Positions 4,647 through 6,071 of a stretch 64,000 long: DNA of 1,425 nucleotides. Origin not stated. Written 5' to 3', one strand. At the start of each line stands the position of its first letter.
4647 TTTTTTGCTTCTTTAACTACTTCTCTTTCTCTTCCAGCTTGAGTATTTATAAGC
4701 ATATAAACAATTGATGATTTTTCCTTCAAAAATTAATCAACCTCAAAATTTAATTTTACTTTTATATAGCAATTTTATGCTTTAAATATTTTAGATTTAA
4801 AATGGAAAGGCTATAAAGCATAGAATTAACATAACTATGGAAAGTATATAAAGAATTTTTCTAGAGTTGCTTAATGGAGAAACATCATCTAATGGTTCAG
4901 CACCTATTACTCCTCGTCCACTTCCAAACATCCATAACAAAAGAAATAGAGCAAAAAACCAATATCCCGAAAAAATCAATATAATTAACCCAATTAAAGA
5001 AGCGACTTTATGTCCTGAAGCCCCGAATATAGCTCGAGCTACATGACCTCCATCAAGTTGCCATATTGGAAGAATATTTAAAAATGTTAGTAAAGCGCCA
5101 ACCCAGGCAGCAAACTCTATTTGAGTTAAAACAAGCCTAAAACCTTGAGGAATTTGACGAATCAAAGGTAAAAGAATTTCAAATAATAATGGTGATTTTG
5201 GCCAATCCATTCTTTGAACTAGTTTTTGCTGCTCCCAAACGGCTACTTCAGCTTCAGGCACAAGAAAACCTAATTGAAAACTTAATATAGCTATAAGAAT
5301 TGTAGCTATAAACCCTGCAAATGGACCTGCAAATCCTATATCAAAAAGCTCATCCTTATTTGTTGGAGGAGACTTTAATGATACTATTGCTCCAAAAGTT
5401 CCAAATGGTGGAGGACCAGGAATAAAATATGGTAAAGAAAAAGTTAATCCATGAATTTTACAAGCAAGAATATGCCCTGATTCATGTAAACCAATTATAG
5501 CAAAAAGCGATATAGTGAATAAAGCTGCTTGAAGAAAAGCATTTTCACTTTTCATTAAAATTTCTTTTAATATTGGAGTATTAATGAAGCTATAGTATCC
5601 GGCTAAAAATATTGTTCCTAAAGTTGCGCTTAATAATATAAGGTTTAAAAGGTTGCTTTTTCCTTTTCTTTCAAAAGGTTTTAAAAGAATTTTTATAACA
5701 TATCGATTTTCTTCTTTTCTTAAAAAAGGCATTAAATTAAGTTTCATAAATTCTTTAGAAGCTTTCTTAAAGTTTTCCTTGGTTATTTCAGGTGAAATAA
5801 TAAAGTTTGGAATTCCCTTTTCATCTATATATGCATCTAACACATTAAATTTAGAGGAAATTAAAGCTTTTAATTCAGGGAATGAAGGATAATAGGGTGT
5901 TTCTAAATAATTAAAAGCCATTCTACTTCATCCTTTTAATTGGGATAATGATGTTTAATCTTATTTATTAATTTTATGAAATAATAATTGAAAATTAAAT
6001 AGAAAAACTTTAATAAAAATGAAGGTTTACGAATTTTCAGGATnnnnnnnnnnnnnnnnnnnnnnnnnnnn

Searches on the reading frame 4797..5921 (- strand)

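Call 100: search_protein_families(library=pfam, proteins=[window:4797-5921:-], max_evalue=0.00001)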
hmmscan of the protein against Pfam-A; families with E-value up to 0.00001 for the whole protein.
window:4797-5921:- (374 aa): 1 family
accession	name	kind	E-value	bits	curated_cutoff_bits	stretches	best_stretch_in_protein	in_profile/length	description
PF02163.28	Peptidase_M50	-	1e-19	71.2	27.2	1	135-316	2-211/221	Peptidase family M50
